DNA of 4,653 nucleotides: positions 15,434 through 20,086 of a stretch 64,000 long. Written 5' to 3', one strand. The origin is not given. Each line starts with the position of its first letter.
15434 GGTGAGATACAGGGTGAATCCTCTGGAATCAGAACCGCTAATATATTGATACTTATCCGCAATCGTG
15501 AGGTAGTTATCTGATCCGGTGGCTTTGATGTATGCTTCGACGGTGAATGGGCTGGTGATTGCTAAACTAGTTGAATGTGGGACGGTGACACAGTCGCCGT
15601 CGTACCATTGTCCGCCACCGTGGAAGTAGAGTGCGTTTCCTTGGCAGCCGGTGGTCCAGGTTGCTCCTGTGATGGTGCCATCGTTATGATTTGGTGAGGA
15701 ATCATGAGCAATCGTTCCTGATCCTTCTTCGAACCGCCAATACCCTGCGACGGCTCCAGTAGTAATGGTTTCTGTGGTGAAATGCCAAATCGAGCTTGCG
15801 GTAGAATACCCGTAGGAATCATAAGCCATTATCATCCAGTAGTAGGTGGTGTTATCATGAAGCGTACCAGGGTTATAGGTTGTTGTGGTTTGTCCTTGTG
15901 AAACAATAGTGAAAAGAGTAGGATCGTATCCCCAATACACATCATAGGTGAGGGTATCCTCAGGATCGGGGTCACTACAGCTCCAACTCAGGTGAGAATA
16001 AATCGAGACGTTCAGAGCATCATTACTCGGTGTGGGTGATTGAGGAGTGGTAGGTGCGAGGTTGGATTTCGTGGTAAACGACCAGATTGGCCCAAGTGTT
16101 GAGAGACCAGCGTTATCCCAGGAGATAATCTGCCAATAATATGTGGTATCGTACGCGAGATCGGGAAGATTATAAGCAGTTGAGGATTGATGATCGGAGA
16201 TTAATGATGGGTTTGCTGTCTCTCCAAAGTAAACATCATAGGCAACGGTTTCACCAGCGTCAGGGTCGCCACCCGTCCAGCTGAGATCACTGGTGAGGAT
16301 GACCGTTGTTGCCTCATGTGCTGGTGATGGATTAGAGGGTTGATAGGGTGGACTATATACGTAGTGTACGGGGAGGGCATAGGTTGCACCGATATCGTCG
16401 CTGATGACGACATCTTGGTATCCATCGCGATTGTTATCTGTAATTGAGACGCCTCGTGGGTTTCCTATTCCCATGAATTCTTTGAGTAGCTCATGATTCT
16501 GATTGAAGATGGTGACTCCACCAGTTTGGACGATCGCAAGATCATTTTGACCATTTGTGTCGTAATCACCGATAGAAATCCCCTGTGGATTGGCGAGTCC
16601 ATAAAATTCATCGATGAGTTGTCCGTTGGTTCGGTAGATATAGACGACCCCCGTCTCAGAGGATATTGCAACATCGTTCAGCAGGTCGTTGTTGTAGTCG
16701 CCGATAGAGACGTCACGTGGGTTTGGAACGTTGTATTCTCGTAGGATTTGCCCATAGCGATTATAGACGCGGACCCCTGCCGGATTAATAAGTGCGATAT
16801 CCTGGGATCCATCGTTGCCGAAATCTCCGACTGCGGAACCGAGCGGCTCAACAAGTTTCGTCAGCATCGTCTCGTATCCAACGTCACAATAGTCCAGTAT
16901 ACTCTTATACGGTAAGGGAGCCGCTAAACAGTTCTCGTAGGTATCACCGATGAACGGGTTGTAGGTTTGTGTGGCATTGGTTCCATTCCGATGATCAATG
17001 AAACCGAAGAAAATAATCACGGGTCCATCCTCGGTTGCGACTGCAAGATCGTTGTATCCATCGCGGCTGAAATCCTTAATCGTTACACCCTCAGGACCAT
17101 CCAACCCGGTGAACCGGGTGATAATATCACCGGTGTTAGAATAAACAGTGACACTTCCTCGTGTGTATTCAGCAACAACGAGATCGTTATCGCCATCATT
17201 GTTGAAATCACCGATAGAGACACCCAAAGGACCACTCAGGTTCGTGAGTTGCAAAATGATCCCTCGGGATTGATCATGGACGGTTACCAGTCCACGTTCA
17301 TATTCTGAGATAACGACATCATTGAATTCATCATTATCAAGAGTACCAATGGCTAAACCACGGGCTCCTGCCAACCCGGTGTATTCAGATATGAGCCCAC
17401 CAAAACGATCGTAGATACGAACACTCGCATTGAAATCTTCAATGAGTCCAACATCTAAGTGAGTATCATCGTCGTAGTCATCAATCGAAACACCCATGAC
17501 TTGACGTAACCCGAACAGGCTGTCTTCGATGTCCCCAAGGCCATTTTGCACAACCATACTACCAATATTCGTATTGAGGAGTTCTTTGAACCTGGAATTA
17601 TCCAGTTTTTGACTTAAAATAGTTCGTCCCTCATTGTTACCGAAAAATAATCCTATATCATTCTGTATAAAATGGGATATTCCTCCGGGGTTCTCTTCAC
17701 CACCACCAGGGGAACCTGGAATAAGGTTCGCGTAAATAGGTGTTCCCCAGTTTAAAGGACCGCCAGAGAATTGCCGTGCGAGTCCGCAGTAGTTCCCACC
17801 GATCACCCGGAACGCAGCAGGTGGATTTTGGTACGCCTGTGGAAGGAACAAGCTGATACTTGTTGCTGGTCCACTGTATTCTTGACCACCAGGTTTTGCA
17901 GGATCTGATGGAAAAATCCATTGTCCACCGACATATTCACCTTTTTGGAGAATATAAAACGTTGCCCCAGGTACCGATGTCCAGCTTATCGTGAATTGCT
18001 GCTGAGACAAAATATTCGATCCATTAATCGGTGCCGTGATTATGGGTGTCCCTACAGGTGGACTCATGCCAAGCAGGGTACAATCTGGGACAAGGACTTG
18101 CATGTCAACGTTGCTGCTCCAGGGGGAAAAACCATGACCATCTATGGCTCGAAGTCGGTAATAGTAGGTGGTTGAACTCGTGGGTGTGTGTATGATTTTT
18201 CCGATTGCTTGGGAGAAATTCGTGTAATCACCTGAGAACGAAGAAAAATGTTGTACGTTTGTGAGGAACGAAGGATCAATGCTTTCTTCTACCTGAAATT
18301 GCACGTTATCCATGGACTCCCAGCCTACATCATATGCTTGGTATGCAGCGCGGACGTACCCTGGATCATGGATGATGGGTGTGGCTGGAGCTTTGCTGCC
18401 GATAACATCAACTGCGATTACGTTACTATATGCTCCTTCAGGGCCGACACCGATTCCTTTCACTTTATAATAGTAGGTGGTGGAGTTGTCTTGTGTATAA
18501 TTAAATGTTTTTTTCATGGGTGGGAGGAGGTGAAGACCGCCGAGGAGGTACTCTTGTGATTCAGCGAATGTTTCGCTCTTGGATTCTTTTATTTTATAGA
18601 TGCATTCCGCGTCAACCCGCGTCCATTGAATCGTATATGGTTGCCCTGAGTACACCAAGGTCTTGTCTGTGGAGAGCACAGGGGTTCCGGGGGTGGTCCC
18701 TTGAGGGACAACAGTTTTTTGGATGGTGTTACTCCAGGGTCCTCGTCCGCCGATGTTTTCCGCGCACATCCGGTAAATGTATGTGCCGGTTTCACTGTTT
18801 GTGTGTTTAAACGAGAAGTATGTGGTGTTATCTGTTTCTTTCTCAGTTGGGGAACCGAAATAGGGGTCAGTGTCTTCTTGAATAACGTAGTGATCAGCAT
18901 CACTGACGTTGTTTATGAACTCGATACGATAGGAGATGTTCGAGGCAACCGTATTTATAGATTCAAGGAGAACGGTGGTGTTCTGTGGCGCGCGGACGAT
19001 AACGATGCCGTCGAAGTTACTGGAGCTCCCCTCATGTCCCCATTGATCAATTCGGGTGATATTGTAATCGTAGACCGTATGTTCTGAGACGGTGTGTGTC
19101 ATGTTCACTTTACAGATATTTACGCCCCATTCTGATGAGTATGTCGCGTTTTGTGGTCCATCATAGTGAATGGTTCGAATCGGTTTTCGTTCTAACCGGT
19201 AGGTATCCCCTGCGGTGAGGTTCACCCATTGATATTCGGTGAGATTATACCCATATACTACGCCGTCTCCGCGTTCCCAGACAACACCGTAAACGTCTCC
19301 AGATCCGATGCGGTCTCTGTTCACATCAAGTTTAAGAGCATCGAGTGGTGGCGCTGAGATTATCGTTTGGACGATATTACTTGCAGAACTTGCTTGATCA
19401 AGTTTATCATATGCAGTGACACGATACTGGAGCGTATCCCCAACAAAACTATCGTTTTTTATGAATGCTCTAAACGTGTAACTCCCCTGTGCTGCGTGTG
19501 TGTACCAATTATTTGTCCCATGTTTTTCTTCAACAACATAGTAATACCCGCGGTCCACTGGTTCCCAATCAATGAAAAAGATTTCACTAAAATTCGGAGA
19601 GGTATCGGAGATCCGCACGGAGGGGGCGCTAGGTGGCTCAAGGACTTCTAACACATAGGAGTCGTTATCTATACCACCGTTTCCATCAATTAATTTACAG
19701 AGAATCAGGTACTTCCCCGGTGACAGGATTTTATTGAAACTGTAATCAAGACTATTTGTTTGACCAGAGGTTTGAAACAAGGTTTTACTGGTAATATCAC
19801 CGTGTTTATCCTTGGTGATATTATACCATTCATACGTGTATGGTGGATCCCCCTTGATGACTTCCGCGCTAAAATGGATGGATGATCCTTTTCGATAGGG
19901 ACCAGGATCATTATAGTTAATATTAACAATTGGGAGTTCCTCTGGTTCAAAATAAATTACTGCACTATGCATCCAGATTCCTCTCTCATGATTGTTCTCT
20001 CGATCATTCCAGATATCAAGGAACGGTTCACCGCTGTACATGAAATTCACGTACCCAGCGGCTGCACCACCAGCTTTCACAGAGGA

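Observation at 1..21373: Five tandem, co-oriented genes for giant secreted multidomain proteins fill the first third of the window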

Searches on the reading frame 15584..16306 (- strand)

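Call 84: search_protein_families(library=pfam, proteins=[window:15584-16306:-], max_evalue=1)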
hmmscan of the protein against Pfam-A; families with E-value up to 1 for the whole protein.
window:15584-16306:- (241 aa): 5 families
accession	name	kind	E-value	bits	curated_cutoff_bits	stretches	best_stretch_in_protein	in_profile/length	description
PF25788.1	Ig_Rha78A_N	-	1.8e-08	35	27.4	2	34-77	55-99/105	Rha78A-like, N-terminal immunoglobulin domain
PF00041.27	fn3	-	0.00054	20.6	25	1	8-68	18-74/84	Fibronectin type III domain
PF25059.1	FN3_DSCAM-DSCAML_C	-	0.048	14.4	39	0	34-70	36-72/89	DSCAM/DSCAML C-terminal Fn3-like domain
PF24489.1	Ig_J_second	-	0.12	12.9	27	0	141-169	56-85/105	Tip attachment protein J second Ig-like domain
PF20519.4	Polycystin_dom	-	0.22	11.4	23.6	1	112-169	77-129/199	Polycystin domain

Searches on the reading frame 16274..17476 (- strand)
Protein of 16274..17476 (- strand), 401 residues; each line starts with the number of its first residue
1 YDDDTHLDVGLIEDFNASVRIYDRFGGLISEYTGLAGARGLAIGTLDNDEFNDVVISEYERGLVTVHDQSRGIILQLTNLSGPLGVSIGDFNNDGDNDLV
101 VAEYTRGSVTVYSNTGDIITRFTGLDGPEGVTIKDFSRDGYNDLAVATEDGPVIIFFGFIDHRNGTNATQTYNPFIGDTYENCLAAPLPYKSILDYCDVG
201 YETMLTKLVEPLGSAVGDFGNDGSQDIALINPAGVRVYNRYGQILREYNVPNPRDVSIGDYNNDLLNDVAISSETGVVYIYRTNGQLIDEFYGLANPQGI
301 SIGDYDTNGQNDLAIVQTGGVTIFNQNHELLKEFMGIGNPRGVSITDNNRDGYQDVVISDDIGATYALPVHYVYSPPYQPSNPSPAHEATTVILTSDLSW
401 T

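Call 84: search_protein_families(library=pfam, proteins=[window:16274-17476:-], max_evalue=1)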
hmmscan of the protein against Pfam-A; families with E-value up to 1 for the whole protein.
window:16274-17476:- (401 aa): 3 families
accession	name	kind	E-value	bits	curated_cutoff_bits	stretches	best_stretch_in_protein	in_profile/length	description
PF13517.12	FG-GAP_3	-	4.3e-15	56.5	26.9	5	90-146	1-61/61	FG-GAP-like repeat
PF01839.29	FG-GAP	-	3.3e-14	52.8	22.1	4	86-112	5-37/37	FG-GAP repeat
PF14783.12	BBS2_Mid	-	0.078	13.5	27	0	132-156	3-27/108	Ciliary BBSome complex subunit 2, middle region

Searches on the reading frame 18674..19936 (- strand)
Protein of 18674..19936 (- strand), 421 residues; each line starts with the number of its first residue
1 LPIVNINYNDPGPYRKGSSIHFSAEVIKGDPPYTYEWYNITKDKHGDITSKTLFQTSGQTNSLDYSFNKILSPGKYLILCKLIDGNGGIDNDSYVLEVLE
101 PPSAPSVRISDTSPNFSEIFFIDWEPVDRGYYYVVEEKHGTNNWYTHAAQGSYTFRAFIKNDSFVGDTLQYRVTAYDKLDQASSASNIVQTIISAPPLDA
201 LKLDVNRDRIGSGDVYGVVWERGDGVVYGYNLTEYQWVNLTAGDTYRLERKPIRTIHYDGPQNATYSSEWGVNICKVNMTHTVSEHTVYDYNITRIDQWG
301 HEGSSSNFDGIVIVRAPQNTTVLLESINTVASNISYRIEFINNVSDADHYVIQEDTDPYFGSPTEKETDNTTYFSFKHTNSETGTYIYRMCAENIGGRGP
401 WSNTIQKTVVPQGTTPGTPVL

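Call 84: search_protein_families(library=pfam, proteins=[window:18674-19936:-], max_evalue=1)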
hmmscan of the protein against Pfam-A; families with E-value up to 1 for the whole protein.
window:18674-19936:- (421 aa): 3 families
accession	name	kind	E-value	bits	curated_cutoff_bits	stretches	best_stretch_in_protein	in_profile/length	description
PF07495.19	Y_Y_Y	-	0.024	15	26.6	0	70-96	34-60/65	Y_Y_Y domain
PF13573.12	SprB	-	0.046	13.8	28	1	28-40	23-35/37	SprB repeat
PF00801.26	PKD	-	0.37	11.3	23.5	0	6-54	4-36/80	PKD domain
